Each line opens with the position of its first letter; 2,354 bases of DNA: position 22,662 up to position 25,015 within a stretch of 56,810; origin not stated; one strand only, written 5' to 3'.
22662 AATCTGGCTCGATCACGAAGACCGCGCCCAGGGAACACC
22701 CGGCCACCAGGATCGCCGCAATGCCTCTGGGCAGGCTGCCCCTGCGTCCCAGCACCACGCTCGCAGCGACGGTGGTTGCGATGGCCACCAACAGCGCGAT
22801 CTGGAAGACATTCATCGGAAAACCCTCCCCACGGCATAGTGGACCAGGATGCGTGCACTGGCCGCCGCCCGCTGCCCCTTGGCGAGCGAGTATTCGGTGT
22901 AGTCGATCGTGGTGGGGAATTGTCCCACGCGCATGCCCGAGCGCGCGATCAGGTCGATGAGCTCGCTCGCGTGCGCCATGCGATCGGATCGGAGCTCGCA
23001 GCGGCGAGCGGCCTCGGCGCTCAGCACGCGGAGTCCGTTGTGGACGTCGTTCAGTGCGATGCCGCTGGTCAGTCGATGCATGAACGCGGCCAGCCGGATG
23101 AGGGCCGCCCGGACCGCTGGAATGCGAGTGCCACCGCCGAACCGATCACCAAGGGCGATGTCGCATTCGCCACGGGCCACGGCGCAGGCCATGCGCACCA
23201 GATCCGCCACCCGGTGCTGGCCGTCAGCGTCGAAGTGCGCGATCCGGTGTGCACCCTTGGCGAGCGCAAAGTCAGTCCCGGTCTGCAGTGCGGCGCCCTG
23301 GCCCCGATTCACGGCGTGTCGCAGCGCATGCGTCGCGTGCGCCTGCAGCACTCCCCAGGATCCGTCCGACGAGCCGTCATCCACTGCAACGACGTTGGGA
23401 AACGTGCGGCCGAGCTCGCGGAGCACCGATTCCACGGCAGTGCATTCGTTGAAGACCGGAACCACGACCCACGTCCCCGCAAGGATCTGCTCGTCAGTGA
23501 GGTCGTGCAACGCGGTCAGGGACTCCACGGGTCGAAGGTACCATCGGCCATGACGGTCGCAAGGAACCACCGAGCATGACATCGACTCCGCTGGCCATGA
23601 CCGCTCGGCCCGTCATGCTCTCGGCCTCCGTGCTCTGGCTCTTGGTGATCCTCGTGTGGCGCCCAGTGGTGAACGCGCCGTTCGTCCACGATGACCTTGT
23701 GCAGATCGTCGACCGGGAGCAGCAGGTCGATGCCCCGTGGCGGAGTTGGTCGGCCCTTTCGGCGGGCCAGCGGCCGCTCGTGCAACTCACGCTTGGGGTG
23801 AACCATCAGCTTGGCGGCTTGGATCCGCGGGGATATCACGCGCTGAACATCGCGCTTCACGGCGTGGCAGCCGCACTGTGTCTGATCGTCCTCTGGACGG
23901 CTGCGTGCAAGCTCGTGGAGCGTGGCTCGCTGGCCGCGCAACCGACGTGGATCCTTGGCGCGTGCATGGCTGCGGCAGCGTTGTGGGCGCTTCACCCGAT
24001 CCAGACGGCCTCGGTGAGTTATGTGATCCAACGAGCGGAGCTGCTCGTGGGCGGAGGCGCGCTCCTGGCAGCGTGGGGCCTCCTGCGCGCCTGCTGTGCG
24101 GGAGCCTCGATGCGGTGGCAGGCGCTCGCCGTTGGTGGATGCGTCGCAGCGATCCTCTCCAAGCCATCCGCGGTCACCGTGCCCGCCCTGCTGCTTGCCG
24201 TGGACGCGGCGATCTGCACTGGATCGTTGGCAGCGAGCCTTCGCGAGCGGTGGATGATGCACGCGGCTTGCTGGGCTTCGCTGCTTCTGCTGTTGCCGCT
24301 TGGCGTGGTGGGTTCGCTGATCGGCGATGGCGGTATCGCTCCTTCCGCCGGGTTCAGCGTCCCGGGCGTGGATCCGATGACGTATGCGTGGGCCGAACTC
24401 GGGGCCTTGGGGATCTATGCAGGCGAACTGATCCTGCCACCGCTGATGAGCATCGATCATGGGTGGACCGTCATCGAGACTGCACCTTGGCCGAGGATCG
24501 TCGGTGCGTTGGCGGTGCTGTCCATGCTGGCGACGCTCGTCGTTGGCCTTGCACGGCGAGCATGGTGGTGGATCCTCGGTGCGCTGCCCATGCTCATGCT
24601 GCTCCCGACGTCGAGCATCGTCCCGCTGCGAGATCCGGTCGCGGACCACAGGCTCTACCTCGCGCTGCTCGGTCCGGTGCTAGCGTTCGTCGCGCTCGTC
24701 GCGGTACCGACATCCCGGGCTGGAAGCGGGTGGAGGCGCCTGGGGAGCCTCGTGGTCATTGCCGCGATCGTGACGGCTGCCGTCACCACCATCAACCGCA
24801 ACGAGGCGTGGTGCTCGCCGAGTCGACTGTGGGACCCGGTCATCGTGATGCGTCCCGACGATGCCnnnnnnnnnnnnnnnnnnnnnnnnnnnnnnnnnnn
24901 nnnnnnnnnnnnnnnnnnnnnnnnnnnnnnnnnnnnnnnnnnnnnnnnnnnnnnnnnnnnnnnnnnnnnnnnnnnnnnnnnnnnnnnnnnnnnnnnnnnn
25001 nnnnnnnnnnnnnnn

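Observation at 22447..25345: Gtr-like three-part glycosylation module: GT2 synthase + DUF2304-type membrane protein, divergent from a TMTC-like GT-C/TPR enzyme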

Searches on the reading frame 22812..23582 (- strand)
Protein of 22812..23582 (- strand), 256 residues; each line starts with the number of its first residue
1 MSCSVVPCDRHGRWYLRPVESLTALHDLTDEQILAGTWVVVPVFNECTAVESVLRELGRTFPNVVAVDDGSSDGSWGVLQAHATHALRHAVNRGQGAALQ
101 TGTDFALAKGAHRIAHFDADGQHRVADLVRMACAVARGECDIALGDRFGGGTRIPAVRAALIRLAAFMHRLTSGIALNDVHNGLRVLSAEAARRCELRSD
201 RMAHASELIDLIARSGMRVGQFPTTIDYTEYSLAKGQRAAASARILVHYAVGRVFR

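Call 3: search_protein_families(library=pfam, proteins=[window:22812-23582:-], max_evalue=0.01)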
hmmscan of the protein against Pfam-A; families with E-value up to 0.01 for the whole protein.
window:22812-23582:- (256 aa): 2 families
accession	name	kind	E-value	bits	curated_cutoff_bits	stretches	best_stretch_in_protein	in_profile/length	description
PF00535.33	Glycos_transf_2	-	6e-14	52.8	23.3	1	39-160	2-128/168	Glycosyl transferase family 2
PF13704.12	Glyco_tranf_2_4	-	0.0076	17.2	27.5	0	57-120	14-81/98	Glycosyl transferase family 2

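Call 4: search_protein_families(library=ncbifam, proteins=[window:22812-23582:-], max_evalue=0.01)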
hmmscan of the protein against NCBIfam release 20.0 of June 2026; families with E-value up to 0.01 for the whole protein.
window:22812-23582:- (256 aa): 8 families
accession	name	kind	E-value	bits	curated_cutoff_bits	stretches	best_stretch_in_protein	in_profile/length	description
NF058614.1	PPMAGASynPpgS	equivalog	3.1e-58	196.9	370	1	37-248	2-218/226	polyprenyl-phospho-N-acetylgalactosaminyl synthase PpgS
TIGR04182.1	glyco_TIGR04182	equivalog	2.1e-10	40.5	325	1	39-225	4-189/293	S-layer glycoprotein N-glycosyltransferase AglJ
NF041391.1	DPhHxTase_Halo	equivalog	7.3e-07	28.4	375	1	43-230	3-185/213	dolichyl-phosphate hexose transferase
NF041875.1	EPS_EpsD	equivalog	3e-06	26.9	370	1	39-111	3-81/325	exopolysaccharide biosynthesis glycosyltransferase EpsD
TIGR04283.1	glyco_like_mftF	equivalog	9e-06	25.4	182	1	39-106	3-71/221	TIGR04283 family arsenosugar biosynthesis glycosyltransferase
TIGR03937.1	PgaC_IcaA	equivalog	1.8e-05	23.9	422.3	1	36-108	46-126/407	poly-beta-1,6-N-acetyl-D-glucosamine synthase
NF007482.0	PRK10073.1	equivalog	0.001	18.1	423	1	39-122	10-97/334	glycosyltransferase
NF007986.1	PRK10714.1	equivalog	0.003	16.6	529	1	39-143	10-122/316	undecaprenyl-phosphate 4-deoxy-4-formamido-L-arabinose transferase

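Call 44: search_solved_structures(query=window:22812-23582:-, max_evalue=0.001)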
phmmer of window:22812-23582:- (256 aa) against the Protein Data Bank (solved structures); distinct sequences matched with E-value up to 0.001: 0.

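Call 88: search_solved_structures(query=A3, max_evalue=1)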
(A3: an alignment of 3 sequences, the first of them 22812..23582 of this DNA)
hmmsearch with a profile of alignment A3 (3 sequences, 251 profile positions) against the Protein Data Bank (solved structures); distinct sequences matched with E-value up to 1: 17.
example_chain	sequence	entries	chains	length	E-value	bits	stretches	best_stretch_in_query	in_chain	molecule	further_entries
5mlz_A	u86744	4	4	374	4e-09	39.4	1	33-192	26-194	Dolichol monophosphate mannose synthase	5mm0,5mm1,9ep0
9bhc_C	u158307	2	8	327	1.8e-05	27.4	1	32-136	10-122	Undecaprenyl-phosphate 4-deoxy-4-formamido-L-arabinose transferase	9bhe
8vxh_A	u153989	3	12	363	2e-05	27.3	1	32-136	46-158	Undecaprenyl-phosphate 4-deoxy-4-formamido-L-arabinose transferase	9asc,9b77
9hwj_A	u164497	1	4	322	9.7e-05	25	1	33-135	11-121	Undecaprenyl-phosphate 4-deoxy-4-formamido-L-arabinose transferase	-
3p96_A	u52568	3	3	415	0.047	16.2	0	78-139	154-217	Phosphoserine phosphatase SerB | Phosphoserine phosphatase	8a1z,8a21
5is2_A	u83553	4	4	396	0.069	15.7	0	78-140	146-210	Phosphoserine phosphatase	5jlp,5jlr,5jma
5t41_A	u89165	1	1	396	0.072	15.6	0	78-140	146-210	Phosphoserine phosphatase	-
22ao_A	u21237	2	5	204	0.11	15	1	36-125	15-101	GmaR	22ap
7msn_A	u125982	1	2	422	0.11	15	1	36-75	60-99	SPbeta prophage-derived glycosyltransferase SunS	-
7msp_A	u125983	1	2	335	0.12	14.9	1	36-75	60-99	SPbeta prophage-derived glycosyltransferase SunS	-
5it4_A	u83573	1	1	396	0.29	13.7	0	78-140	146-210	Phosphoserine phosphatase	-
6yv7_B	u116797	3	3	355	0.39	13.3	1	33-98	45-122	Glycosyl transferase, family 2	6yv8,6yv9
6yv7_A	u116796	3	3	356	0.39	13.2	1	33-98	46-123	Glycosyl transferase, family 2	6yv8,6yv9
9omj_A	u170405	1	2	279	0.66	12.5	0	34-85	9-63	Glycosyltransferase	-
9omm_A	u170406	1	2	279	0.69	12.4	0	34-85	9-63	Glycosyltransferase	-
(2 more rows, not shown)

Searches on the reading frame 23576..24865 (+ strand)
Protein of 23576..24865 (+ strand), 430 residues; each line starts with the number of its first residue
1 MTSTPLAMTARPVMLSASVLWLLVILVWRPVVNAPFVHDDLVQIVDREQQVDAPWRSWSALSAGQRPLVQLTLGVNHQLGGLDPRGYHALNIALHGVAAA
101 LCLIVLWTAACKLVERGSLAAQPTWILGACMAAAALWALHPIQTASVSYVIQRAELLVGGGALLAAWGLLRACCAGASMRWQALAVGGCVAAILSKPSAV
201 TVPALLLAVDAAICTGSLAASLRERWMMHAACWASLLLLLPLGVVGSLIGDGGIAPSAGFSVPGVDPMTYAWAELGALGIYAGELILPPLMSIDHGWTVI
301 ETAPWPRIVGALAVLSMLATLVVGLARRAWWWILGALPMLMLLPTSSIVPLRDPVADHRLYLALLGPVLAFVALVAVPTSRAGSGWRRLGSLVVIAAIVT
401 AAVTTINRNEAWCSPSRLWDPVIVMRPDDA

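Call 9: search_protein_families(library=pfam, proteins=[window:23576-24865:+], max_evalue=10)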
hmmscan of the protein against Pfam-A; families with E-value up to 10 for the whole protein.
window:23576-24865:+ (430 aa): 0 families

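Call 20: search_solved_structures(query=A2, max_evalue=10, show_alignments=2)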
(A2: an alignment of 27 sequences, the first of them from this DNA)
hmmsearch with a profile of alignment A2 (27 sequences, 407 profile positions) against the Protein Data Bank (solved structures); distinct sequences matched with E-value up to 10: 0.

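Call 21: search_protein_families(library=pfam, alignment_id=A2, max_evalue=1)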
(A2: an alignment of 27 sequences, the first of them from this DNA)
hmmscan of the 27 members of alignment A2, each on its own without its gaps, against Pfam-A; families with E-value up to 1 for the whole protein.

A. member 1, seq(418 aa): 0 families

B. families by the number of members that match (of 27 scanned): 19 families
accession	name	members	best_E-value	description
PF13231.12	PMT_2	6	8.9e-09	Dolichyl-phosphate-mannose-protein mannosyltransferase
PF08409.16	TMTC_DUF1736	2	3.9e-08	Protein O-mannosyl-transferase TMTC, DUF1736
PF14264.12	Glucos_trans_II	2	0.0072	Glucosyl transferase GtrII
PF14897.12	EpsG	1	1.7e-06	EpsG family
PF13962.11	PGG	1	0.02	Domain of unknown function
PF11143.13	DUF2919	1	0.04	Protein of unknown function (DUF2919)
PF06127.16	Mpo1-like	1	0.048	2-hydroxy-palmitic acid dioxygenase Mpo1-like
PF20028.4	VMAP-C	1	0.07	vWA-MoxR associated protein C-terminal domain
PF05255.16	UPF0220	1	0.071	Uncharacterised protein family (UPF0220)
PF13937.11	DUF4212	1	0.096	Domain of unknown function (DUF4212)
PF01252.23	Peptidase_A8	1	0.1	Signal peptidase (SPase) II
PF20265.3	LARA_dom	1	0.1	ATPase, RavA, LARA domain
PF06210.16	DUF1003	1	0.13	Protein of unknown function (DUF1003)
PF22001.1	MP31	1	0.22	PTEN upstream open reading frame MP31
PF15176.11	LRR19-TM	1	0.23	Leucine-rich repeat family 19 TM domain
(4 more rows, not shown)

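Call 36: predict_structure(alignment_id=A2)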
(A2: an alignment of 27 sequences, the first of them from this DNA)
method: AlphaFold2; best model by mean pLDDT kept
length: 418 residues; sequences in the alignment: 27
mean_pLDDT: 90.1   pTM: 0.91
mean pLDDT of the five models: 90.1, 88.8, 87.4, 87.0, 87.0
residues with pLDDT >= 90: 300; 70-90: 82; 50-70: 19; < 50: 17
segments of 3 or more residues with pLDDT < 50: 1-3, 252-261, 348-350
pLDDT, mean of each block of 10 residues (from residue 1): 55 96 97 94 91 85 86 96 97 98 98 95 93 98 95 97 99 96 98 94 98 98 98 95 73 45 71 90 92 83 92 96 97 97 68 78 97 92 90 96 94 84
secondary structure, 60 per line:
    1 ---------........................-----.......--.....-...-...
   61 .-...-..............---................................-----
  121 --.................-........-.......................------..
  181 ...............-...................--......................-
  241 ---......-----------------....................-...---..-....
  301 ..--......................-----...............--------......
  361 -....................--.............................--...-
elements in order: H10-33 H39-45 H48-52 H58-61 H67-80 H84-115 H123-139 H141-148 H150-172 H179-195 H197-215 H218-239 H244-249 H267-286 H297-302 H305-326 H332-346 H357-360 H362-381 H384-412

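Call 39: fold_search(model_id=the predicted structure, library=pdb)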
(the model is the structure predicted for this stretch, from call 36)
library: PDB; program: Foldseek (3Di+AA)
matches with E <= 10: 571; with E <= 0.001: 0
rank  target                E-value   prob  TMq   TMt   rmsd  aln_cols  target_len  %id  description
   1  6s7t_A                2.0e-03  1.00  0.46  0.29  16.8       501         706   14  Cryo-EM structure of human oligosaccharyltransferase complex OST-B (released 2019-12-18)
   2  5f15                  4.2e-03  1.00  0.42  0.34  13.9       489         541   13  Crystal Structure of ArnT from Cupriavidus metallidurans bound to Undecaprenyl phosphate (released 2016-02-17)
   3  8b6l_I                5.0e-03  1.00  0.46  0.31  16.7       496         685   13  Subtomogram average of the human Sec61-TRAP-OSTA-translocon (released 2022-12-07)
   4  7w72_U                5.0e-03  1.00  0.38  0.38  14.0       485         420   11  Structure of a human glycosylphosphatidylinositol (GPI) transamidase (released 2022-02-16)
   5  9i5k_A                6.9e-03  1.00  0.53  0.46  12.3       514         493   12  Structure of the Chaetomium thermophilum Pmt4 homodimer (C2 symmetry) (released 2025-12-24)
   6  8agc_A                1.1e-02  1.00  0.50  0.33  10.8       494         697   12  Structure of yeast oligosaccharylransferase complex with lipid-linked oligosaccharide and non-acceptor peptide bound (released 2022-12-07)
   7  5ezm                  1.1e-02  1.00  0.42  0.35  13.7       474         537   14  Crystal Structure of ArnT from Cupriavidus metallidurans in the apo state (released 2016-02-17)
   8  9dlh                  1.7e-02  1.00  0.46  0.35   8.0       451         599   14  donor substrate analog-bound AftB (released 2025-06-25)
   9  6x0o                  2.6e-02  0.98  0.37  0.18  14.9       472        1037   14  Single-Particle Cryo-EM Structure of Arabinosyltransferase EmbB from Mycobacterium smegmatis (released 2020-06-10)
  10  3wak                  4.2e-02  0.99  0.39  0.21  14.8       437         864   11  Crystal structure of the Archaeoglobus fulgidus oligosaccharyltransferase (O29867_ARCFU) in the apo form (released 2013-10-30)
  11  8pn9_A                6.3e-02  0.99  0.41  0.28  14.7       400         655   15  Structure of human oligosaccharyltransferase OST-A complex bound to NGI-1 (released 2024-05-08)
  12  7e9s_A                6.3e-02  0.99  0.40  0.22  15.0       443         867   10  Archaeal oligosaccharyltransferase AglB from Archaeoglobus fulgidus in complex with an inhibitory peptide and a dolich (released 2021-09-08)
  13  3rce_A                1.0e-01  0.98  0.44  0.29  10.9       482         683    9  Bacterial oligosaccharyltransferase PglB (released 2011-06-15)
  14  8thr                  1.1e-01  0.28  0.18  0.18  22.9       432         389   15  Structure of the human vesicular monoamine transporter 2 (VMAT2) bound to tetrabenazine in an occluded conformation (released 2023-10-25)
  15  3waj                  1.2e-01  0.97  0.40  0.23  15.0       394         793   11  Crystal structure of the Archaeoglobus fulgidus oligosaccharyltransferase (O29867_ARCFU) complex with Zn and sulfate (released 2013-10-30)
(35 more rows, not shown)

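Call 67: find_homologous_proteins(query=A2, max_evalue=0.00001)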
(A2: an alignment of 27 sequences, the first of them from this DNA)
Query A2 (27 sequences) (418 aa, profile of the alignment): 171 proteins with E <= 0.00001 among 8000 candidates; the best 120 are listed.
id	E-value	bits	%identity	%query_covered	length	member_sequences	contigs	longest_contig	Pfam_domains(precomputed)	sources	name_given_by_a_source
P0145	2.5e-143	496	33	97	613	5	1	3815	PF14559.13,PF13431.13,PF13414.13,PF00515.35,PF13424.13,PF13432.13,PF13428.13,PF13181.13,PF07719.24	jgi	jgi:protein O-mannosyl-transferase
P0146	2.9e-142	493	32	86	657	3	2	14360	PF03704.24,PF13414.13,PF10952.16,PF01535.27,PF13374.13,PF07721.21,PF24575.2,PF25068.3,PF00515.35,PF13424.13,PF13429.13,PF14561.13,PF07719.24,PF13174.13,PF20308.5,PF25063.1,PF13431.13,PF23914.2,PF13176.13,PF13428.13,PF25064.2,PF14559.13,PF13371.13,PF12895.14,PF21033.5,PF13432.13,PF06552.19,PF13181.13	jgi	jgi:tetratricopeptide (TPR) repeat protein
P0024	2.2e-140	486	36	86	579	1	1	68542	PF14559.13,PF13431.13,PF13414.13,PF13371.13,PF00515.35,PF13424.13,PF13432.13,PF13428.13,PF13181.13,PF07719.24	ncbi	-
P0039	4.3e-140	485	32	84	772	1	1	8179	PF03704.24,PF13431.13,PF23914.2,PF13414.13,PF13428.13,PF13374.13,PF14559.13,PF13371.13,PF00515.35,PF13424.13,PF13432.13,PF13181.13,PF07719.24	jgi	jgi:tetratricopeptide (TPR) repeat protein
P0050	9.5e-140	484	35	78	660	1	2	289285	PF13431.13,PF13414.13,PF13176.13,PF13428.13,PF13374.13,PF14559.13,PF13371.13,PF00515.35,PF13424.13,PF13432.13,PF13181.13,PF07719.24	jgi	jgi:Flp pilus assembly protein TadD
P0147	1.2e-139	484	29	96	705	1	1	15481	PF25063.1,PF03704.24,PF13431.13,PF23914.2,PF13414.13,PF13176.13,PF13428.13,PF25064.2,PF13374.13,PF07721.21,PF14559.13,PF24575.2,PF13371.13,PF00515.35,PF12895.14,PF13424.13,PF21033.5,PF13432.13,PF13181.13,PF14561.13,PF07719.24,PF13174.13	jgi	jgi:tetratricopeptide (TPR) repeat protein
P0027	2.7e-139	483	34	87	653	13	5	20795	PF13431.13,PF23914.2,PF13414.13,PF13176.13,PF13428.13,PF13374.13,PF07721.21,PF14559.13,PF24575.2,PF13371.13,PF00515.35,PF12895.14,PF13424.13,PF21033.5,PF13432.13,PF13429.13,PF13181.13,PF14561.13,PF07719.24,PF13174.13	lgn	-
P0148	1.1e-137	477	32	97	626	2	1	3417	PF13431.13,PF23914.2,PF13414.13,PF13176.13,PF13428.13,PF13374.13,PF07721.21,PF14559.13,PF24575.2,PF13371.13,PF00515.35,PF13424.13,PF13432.13,PF13181.13,PF14561.13,PF07719.24,PF13174.13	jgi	-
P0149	1.1e-137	477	33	86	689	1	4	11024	PF25063.1,PF13431.13,PF23914.2,PF13414.13,PF13176.13,PF12569.15,PF13428.13,PF25064.2,PF13374.13,PF14559.13,PF24575.2,PF13371.13,PF00515.35,PF12895.14,PF13424.13,PF21033.5,PF13432.13,PF13429.13,PF13181.13,PF07719.24,PF13174.13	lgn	-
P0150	2.5e-136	473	34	81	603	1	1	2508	PF13431.13,PF13414.13,PF13176.13,PF13428.13,PF13374.13,PF07721.21,PF14559.13,PF24575.2,PF00515.35,PF12895.14,PF13424.13,PF13432.13,PF13181.13,PF07719.24,PF13174.13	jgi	jgi:Flp pilus assembly protein TadD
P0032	4.7e-136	472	33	77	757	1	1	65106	PF03704.24,PF13431.13,PF23914.2,PF13414.13,PF13176.13,PF13428.13,PF25064.2,PF13374.13,PF14559.13,PF24575.2,PF13371.13,PF00515.35,PF12895.14,PF13424.13,PF21033.5,PF13432.13,PF13429.13,PF13181.13,PF14561.13,PF07719.24,PF13174.13,PF20308.5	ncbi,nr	ncbi:MAG: tetratricopeptide repeat protein [Verrucomicrobia bacterium]|nr:tetratricopeptide repeat p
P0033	6.5e-136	472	29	79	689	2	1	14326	PF03704.24,PF13431.13,PF23914.2,PF13414.13,PF13176.13,PF13428.13,PF13374.13,PF07721.21,PF14559.13,PF24575.2,PF13371.13,PF00515.35,PF12895.14,PF13424.13,PF21033.5,PF13432.13,PF13181.13,PF14561.13,PF07719.24,PF13174.13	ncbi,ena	-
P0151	7.8e-136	471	30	99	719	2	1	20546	PF03704.24,PF13431.13,PF23914.2,PF13414.13,PF13176.13,PF13428.13,PF25064.2,PF13374.13,PF14559.13,PF24575.2,PF13371.13,PF00515.35,PF12895.14,PF13424.13,PF21033.5,PF13432.13,PF13181.13,PF14561.13,PF07719.24,PF13174.13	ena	-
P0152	1.6e-135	470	33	82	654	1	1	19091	PF13431.13,PF23914.2,PF13414.13,PF13176.13,PF13428.13,PF07721.21,PF14559.13,PF24575.2,PF13371.13,PF00515.35,PF12895.14,PF13424.13,PF21033.5,PF13432.13,PF13429.13,PF13181.13,PF14561.13,PF07719.24,PF13174.13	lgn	-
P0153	5.1e-135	469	32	93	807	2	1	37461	PF10602.16,PF03704.24,PF25060.1,PF13414.13,PF16918.12,PF21545.4,PF10952.16,PF23558.2,PF01535.27,PF12569.15,PF13374.13,PF07721.21,PF24575.2,PF02259.30,PF00515.35,PF04212.25,PF13424.13,PF13429.13,PF14561.13,PF07719.24,PF13174.13,PF13231.13,PF20308.5,PF25063.1,PF13431.13,PF23914.2,PF25062.2,PF13176.13,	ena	-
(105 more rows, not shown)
